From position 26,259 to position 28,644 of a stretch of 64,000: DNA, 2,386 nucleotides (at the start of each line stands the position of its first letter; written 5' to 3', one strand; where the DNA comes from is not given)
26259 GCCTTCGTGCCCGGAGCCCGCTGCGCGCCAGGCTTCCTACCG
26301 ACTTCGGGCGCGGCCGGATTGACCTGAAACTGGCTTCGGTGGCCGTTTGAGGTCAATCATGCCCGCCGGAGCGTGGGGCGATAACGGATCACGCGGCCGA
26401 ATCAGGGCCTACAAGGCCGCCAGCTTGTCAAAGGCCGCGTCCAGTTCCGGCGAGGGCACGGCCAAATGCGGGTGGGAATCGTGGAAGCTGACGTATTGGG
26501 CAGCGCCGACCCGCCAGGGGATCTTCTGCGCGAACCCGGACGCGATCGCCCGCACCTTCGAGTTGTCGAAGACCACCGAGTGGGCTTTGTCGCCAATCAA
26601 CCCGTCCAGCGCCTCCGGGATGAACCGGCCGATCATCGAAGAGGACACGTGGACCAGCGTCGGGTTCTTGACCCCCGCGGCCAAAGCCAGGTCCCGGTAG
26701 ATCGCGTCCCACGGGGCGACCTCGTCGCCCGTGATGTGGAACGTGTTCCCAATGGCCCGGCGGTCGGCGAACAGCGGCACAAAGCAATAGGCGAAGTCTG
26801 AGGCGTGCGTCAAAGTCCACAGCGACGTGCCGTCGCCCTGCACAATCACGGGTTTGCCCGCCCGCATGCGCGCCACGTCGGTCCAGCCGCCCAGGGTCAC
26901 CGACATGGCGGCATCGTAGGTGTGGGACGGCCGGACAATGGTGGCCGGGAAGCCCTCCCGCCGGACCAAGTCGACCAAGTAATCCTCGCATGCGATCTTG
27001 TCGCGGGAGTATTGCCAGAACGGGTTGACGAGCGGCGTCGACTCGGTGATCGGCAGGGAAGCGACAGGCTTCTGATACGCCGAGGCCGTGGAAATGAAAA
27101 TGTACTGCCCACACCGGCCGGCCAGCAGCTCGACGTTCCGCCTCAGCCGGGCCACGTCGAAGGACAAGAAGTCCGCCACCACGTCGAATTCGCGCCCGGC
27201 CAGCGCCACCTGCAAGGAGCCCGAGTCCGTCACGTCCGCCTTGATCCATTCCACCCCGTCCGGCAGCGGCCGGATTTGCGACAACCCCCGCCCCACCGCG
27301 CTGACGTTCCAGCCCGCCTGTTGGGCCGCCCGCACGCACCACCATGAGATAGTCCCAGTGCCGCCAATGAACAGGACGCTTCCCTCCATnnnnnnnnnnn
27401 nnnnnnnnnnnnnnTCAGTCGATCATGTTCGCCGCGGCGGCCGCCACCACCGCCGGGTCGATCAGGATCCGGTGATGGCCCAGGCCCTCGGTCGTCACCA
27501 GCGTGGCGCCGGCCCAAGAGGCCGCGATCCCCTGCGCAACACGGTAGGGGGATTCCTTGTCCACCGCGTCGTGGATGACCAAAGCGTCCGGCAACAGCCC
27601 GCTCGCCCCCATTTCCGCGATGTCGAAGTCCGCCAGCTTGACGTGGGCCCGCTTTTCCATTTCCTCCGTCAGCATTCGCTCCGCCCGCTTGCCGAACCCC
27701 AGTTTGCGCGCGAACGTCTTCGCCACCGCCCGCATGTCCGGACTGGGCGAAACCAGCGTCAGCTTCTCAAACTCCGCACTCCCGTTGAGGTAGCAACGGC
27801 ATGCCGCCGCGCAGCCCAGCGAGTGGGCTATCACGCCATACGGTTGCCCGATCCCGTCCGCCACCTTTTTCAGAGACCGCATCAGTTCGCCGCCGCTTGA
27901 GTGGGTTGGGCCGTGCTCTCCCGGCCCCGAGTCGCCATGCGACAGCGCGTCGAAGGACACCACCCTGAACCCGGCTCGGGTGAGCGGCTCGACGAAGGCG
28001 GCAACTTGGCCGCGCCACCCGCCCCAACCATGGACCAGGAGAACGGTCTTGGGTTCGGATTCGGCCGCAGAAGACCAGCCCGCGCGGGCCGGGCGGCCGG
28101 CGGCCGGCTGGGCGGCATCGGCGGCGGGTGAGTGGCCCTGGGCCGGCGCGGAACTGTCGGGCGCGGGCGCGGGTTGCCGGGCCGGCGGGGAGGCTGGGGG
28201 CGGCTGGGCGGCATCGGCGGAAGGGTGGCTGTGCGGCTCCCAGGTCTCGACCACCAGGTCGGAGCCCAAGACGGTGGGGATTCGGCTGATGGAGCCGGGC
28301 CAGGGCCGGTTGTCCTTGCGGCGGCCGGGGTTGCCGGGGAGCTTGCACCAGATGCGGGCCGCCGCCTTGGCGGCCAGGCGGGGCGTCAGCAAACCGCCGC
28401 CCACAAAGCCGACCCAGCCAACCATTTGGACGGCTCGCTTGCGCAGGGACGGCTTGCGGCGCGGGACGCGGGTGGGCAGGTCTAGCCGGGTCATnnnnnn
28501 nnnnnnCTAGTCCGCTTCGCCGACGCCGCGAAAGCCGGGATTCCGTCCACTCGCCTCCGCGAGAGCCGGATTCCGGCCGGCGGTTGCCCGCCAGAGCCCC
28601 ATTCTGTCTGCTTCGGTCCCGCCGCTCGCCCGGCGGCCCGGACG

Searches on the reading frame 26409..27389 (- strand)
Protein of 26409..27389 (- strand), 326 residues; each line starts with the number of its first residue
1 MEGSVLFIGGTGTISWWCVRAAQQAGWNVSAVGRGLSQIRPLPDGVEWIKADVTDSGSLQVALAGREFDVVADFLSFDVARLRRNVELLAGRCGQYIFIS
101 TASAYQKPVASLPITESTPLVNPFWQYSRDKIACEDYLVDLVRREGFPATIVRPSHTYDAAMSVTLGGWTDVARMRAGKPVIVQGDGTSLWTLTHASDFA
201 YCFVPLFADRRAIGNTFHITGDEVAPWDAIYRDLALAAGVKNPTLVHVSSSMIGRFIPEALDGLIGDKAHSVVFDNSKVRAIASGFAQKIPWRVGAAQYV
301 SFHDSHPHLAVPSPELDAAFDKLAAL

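Call 46: search_protein_families(library=pfam, proteins=[window:26409-27389:-], max_evalue=0.0001)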
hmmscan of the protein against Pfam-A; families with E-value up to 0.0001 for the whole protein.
window:26409-27389:- (326 aa): 3 families
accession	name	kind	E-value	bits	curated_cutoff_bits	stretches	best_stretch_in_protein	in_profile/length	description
PF01370.27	Epimerase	-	4.3e-19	69.3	20.9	1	6-211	2-229/240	NAD dependent epimerase/dehydratase family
PF13460.12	NAD_binding_10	-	1.3e-08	35.4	27.2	1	9-160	1-149/184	NAD(P)H-binding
PF16363.11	GDP_Man_Dehyd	-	9.8e-06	25.7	27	0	95-207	123-237/332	GDP-mannose 4,6 dehydratase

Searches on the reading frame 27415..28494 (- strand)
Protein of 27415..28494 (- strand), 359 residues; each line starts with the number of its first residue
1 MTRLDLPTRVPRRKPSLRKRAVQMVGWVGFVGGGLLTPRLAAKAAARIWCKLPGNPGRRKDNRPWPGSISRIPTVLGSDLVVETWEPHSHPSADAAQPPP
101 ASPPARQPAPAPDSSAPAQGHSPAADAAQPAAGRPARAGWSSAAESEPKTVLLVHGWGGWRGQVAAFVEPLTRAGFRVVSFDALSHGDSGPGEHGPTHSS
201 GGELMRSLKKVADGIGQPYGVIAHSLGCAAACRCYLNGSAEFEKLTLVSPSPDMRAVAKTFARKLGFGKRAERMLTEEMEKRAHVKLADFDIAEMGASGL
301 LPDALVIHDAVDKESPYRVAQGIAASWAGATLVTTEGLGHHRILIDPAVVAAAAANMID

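Call 46: search_protein_families(library=pfam, proteins=[window:27415-28494:-], max_evalue=0.0001)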
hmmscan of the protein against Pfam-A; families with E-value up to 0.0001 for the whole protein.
window:27415-28494:- (359 aa): 4 families
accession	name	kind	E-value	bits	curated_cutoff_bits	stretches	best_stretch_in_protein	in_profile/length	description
PF12697.13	Abhydrolase_6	-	3.1e-13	51.3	26.3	1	151-353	1-217/217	Alpha/beta hydrolase family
PF00561.26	Abhydrolase_1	-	2e-10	41.2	25.8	1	150-254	2-109/245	alpha/beta hydrolase fold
PF12146.15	Hydrolase_4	-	9.7e-10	38.6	27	1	149-258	5-119/239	Serine aminopeptidase, S33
PF06821.19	Ser_hydrolase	-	3e-05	24.4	22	1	206-340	44-153/172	Serine hydrolase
